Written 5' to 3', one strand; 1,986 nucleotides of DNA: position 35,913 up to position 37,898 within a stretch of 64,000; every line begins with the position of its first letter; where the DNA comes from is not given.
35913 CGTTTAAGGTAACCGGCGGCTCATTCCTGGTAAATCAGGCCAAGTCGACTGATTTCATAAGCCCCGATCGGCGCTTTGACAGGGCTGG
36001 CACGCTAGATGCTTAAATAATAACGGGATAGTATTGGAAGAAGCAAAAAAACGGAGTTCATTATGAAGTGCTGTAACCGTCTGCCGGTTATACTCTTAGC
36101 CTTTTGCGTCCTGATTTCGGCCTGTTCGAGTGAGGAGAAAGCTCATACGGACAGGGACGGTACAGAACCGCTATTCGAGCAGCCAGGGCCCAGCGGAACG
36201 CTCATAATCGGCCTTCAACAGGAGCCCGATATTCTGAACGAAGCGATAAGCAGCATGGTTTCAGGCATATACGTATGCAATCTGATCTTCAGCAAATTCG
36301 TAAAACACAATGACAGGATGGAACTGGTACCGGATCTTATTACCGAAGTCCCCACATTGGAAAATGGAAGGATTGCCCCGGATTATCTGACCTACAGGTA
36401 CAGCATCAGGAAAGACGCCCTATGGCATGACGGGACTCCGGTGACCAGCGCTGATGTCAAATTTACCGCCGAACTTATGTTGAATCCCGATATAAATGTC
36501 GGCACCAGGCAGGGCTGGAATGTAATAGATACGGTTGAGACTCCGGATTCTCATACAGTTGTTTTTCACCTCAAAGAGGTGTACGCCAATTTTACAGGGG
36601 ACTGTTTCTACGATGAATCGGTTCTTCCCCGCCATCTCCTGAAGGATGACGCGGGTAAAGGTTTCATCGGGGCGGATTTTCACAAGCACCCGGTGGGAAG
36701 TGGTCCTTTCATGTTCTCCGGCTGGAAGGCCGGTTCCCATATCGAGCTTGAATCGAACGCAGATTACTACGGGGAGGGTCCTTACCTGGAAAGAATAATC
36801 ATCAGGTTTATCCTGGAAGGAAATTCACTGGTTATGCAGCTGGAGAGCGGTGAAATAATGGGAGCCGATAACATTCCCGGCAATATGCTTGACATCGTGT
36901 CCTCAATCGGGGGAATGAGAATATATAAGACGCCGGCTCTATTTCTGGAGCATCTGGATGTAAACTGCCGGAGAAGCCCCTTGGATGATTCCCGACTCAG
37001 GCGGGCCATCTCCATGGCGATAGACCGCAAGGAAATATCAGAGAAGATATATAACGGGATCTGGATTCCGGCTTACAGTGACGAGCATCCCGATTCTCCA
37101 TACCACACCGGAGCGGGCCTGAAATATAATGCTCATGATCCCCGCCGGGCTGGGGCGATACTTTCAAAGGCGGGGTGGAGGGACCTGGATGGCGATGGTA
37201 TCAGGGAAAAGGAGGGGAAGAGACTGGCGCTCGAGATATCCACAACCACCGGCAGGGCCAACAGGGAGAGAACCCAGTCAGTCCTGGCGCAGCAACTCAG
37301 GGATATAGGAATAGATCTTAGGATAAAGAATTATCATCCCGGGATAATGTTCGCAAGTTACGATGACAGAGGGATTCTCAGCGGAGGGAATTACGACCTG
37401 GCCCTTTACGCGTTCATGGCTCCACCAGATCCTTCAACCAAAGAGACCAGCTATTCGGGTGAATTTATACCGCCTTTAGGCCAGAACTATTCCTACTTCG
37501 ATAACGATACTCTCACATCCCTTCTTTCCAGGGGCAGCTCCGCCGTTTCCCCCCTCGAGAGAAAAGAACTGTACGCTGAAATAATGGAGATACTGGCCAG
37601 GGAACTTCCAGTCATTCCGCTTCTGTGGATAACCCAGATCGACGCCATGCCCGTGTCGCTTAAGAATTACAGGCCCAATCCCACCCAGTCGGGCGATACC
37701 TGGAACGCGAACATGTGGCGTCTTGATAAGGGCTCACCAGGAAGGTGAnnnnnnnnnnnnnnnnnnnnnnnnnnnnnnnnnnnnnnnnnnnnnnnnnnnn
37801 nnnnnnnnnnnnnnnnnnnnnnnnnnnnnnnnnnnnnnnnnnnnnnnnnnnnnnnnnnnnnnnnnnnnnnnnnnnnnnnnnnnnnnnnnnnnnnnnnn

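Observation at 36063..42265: Peptide-type ABC importer operon lacking ATPase genes, with a signal-anchored beta-CASP MBL nuclease inserted between the binding protein and the permeases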

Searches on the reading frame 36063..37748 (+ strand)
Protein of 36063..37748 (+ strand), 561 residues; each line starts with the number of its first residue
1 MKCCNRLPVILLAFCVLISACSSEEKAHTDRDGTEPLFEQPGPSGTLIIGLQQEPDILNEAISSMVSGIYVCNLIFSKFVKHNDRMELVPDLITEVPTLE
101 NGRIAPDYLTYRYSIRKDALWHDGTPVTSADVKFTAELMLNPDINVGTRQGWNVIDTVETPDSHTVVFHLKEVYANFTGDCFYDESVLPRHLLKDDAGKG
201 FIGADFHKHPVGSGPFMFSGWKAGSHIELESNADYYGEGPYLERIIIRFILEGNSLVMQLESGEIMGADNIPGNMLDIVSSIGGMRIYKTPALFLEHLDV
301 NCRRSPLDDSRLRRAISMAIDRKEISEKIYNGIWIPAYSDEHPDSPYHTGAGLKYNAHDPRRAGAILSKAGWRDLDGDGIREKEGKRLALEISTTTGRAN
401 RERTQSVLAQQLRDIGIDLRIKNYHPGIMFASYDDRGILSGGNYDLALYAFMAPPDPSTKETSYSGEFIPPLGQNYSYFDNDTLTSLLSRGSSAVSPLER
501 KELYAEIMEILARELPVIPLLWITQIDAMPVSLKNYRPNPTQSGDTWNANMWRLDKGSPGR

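Call 3: search_protein_families(library=pfam, proteins=[window:36063-37748:+], max_evalue=0.01)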
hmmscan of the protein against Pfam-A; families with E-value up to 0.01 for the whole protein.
window:36063-37748:+ (561 aa): 1 family
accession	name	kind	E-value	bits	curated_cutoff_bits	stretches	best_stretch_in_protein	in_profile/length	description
PF00496.27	SBP_bac_5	-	3.4e-78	263.8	32.4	1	88-457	2-353/368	Bacterial extracellular solute-binding proteins, family 5 Middle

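Call 20: search_solved_structures(query=window:36063-37745:+, max_evalue=0.00001)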
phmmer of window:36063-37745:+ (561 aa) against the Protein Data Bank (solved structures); distinct sequences matched with E-value up to 0.00001: 102 (the best 60 are shown).
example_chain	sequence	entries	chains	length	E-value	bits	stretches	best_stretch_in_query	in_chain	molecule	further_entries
1xoc_A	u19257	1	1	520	1.2e-54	189.2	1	40-555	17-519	Oligopeptide-binding protein appA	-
2d5w_A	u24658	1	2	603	4.2e-39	137.8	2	211-547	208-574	peptide ABC transporter, peptide-binding protein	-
4oet_A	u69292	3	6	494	5.8e-39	137.3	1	43-552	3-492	Putative peptide ABC-transport system periplasmic peptide-binding protein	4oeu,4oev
8efz_A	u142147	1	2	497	3.6e-38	134.7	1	46-514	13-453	Extracellular solute-binding protein family 5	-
5u4o_A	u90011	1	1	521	6.3e-37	130.6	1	10-540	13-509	ABC transporter substrate-binding protein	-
6hlx_A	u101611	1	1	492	9.6e-35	123.4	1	45-529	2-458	AgaA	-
4pfu_A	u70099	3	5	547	3.2e-34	121.7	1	107-522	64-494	ABC transporter substrate-binding protein | Mannoside ABC transport system, sugar-binding protein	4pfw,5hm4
5isu_A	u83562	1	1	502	5.3e-34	121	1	44-526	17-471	Lmo0135 protein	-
6i3g_A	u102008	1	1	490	1.9e-28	102.6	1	114-547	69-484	ABC transporter, substrate-binding protein, family 5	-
4pft_A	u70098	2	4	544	3.8e-26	95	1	111-522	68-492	ABC transporter substrate-binding protein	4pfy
3drf_A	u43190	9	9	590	3.9e-26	95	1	110-523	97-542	Oligopeptide-binding protein oppA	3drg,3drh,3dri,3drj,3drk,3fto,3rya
1vr5_A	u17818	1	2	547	3.9e-26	95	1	111-522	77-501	oligopeptide ABC transporter, periplasmic oligopeptide-binding protein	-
8upi_A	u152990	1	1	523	1.6e-25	93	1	97-520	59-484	Peptide ABC transporter substrate-binding protein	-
6wm6_A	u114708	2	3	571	3e-25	92.1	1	89-554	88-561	Extracellular solute-binding protein, family 5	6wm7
9pl3_A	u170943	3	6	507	2.4e-23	85.8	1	74-526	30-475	Peptide ABC transporter, peptide-binding protein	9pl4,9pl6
4ra1_A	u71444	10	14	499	7.1e-16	61.1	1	62-331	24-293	ABC transporter, substrate binding protein (Agrocinopines A and B) | ABC transporter substrate-binding protein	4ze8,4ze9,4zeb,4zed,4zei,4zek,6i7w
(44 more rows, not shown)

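Call 26: search_protein_families(library=ncbifam, proteins=[window:36063-37745:+], max_evalue=0.00001)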
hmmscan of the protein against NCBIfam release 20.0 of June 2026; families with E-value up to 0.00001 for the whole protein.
window:36063-37745:+ (561 aa): 9 families
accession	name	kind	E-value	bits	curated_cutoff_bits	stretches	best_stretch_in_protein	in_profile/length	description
NF045467.1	Opp4A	equivalog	2.1e-46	158.3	650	1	20-543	3-548/556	oligopeptide ABC transporter substrate-binding protein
TIGR02294.1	nickel_nikA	equivalog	5.5e-38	130.7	393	1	70-537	30-487/501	nickel ABC transporter substrate-binding protein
NF045468.1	Opp5A_nikA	equivalog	1.7e-36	125.8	600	1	107-540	69-476/488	nickel ABC transporter substrate-binding protein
NF047575.1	opine_bind_CntA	exception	1.4e-27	96.4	800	1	103-424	86-412/535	staphylopine-dependent metal ABC transporter substrate-binding lipoprotein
NF011942.0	PRK15413.1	equivalog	9.9e-25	87.2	594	1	102-528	79-488/512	glutathione ABC transporter substrate-binding protein GsiB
TIGR04028.1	SBP_KPN_01854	hypoth_equivalog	1.3e-24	86.7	468.5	1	84-423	40-381/509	TIGR04028 family ABC transporter substrate-binding protein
NF011689.0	PRK15109.1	equivalog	2.2e-18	66.2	560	1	155-530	157-517/547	ABC transporter substrate-binding protein SapA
NF043070.1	DppA_dipep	equivalog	8.5e-15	54.3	1005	1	153-374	150-370/535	dipeptide ABC transporter periplasmic-binding protein DppA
NF011684.0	PRK15104.1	equivalog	2.7e-12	46.2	947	1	210-523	211-511/543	oligopeptide ABC transporter substrate-binding protein OppA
